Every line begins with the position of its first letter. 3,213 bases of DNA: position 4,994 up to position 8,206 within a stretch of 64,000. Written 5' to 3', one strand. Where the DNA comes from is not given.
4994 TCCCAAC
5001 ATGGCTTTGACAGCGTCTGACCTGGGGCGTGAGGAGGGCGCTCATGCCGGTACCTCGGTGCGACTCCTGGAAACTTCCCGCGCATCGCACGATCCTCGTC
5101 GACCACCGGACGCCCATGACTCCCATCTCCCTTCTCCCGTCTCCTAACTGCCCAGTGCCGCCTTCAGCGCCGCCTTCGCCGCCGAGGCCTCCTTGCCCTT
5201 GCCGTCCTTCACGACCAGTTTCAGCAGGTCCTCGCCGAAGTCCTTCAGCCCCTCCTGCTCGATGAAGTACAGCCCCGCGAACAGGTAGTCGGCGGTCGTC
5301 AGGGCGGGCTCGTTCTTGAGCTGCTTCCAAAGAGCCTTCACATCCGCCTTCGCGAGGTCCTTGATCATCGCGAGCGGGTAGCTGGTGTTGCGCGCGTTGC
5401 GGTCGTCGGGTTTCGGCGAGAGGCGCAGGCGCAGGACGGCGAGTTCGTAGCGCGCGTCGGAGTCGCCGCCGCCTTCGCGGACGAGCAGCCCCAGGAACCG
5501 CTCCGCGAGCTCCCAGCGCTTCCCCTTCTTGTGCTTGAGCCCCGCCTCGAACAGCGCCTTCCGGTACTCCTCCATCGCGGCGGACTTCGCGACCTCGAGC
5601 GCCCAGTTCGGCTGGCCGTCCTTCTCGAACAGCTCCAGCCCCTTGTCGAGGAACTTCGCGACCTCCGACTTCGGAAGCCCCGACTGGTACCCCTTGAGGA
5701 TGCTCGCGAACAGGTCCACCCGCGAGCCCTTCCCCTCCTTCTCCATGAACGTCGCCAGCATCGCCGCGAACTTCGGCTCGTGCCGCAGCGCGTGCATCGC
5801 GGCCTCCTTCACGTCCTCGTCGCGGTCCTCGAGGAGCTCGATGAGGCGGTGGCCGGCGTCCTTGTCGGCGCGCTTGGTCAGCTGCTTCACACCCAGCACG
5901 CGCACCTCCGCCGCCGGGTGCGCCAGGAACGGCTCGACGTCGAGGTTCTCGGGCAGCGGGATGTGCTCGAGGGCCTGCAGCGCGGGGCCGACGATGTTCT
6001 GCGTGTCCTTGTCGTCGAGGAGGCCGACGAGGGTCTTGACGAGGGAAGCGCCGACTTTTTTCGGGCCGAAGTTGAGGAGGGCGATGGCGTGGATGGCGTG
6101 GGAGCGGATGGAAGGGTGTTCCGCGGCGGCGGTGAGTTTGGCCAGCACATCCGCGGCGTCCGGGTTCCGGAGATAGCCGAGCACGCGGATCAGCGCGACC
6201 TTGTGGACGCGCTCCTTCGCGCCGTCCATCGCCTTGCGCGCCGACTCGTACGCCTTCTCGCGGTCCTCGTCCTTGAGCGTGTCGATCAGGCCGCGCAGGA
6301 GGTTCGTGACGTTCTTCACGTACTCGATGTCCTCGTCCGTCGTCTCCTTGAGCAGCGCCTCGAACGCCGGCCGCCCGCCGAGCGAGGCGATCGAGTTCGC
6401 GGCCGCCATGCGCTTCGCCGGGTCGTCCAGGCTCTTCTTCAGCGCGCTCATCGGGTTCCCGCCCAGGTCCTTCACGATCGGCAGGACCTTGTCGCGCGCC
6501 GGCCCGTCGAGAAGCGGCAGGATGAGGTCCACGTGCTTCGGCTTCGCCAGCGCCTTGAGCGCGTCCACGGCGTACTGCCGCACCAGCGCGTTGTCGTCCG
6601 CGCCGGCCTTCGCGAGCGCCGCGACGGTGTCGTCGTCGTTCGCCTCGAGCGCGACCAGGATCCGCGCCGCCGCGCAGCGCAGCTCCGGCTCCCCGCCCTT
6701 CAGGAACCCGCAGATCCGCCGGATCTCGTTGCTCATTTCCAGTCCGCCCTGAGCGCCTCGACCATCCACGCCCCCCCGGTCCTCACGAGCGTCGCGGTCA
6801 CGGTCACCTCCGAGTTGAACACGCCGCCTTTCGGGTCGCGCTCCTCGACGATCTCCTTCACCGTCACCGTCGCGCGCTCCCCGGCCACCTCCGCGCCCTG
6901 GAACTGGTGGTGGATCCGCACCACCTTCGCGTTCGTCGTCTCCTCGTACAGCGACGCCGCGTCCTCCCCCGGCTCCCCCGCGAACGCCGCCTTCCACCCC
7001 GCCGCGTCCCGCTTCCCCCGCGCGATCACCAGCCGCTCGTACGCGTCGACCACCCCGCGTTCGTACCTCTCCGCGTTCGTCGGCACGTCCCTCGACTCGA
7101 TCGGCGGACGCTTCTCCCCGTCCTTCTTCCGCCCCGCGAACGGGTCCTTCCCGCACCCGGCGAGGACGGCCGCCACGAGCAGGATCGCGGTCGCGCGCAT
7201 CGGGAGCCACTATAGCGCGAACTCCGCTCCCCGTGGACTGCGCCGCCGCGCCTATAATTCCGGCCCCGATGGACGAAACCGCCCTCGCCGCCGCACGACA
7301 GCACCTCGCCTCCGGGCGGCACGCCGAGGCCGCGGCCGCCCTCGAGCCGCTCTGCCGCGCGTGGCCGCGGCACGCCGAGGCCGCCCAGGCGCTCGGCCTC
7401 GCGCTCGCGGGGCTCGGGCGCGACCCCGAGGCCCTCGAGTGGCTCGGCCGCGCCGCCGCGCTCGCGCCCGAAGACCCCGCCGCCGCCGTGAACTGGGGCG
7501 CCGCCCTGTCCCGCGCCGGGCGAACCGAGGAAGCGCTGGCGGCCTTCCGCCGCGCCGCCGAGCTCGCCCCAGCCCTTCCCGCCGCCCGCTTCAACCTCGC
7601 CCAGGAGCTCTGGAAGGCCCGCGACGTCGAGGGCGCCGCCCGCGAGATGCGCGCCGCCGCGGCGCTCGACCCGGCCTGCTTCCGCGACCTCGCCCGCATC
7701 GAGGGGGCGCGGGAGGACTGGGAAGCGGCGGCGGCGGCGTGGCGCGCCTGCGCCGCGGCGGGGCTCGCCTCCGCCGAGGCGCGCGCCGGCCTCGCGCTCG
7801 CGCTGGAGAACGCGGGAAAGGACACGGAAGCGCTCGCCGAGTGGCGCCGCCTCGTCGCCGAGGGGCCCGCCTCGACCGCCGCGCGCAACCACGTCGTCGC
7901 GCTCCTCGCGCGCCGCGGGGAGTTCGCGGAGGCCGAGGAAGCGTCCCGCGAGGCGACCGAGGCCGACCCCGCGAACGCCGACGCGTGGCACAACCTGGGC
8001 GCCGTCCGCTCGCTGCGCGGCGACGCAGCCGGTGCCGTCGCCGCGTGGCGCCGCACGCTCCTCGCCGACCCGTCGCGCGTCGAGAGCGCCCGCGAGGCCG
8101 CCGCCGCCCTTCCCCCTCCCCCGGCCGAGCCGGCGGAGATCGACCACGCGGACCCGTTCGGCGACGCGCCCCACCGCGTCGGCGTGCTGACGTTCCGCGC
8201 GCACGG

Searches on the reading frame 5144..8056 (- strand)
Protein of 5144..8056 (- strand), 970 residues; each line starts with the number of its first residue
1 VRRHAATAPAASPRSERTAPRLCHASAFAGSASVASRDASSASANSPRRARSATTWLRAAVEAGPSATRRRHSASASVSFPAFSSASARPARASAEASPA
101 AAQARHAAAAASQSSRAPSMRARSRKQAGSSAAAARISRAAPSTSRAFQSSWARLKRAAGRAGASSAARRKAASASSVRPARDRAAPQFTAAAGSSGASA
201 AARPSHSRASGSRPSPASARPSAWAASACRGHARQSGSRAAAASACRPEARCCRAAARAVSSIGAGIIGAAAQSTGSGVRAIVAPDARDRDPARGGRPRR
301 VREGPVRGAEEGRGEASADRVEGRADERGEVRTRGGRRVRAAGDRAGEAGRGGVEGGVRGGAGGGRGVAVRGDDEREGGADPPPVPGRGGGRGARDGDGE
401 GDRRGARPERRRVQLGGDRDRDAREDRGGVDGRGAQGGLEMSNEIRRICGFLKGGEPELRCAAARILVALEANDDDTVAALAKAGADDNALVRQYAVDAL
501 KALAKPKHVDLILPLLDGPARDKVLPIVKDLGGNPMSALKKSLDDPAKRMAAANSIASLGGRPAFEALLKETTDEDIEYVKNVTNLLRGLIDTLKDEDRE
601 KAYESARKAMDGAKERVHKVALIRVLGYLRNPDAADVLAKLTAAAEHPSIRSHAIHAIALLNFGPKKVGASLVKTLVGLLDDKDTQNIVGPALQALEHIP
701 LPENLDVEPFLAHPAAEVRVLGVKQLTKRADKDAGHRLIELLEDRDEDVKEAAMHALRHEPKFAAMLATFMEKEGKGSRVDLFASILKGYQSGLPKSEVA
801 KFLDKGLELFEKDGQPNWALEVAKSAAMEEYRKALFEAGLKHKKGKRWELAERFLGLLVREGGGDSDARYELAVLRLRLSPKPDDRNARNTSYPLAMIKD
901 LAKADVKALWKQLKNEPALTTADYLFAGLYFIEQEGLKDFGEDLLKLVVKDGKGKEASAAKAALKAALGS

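Call 87: search_protein_families(library=pfam, proteins=[window:5144-8056:-], max_evalue=0.00001)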
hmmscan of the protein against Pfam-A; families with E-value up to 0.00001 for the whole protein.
window:5144-8056:- (970 aa): 1 family
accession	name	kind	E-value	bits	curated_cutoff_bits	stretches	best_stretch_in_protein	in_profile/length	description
PF13646.12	HEAT_2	-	7.3e-17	61.9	27.7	1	613-696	11-87/88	HEAT repeats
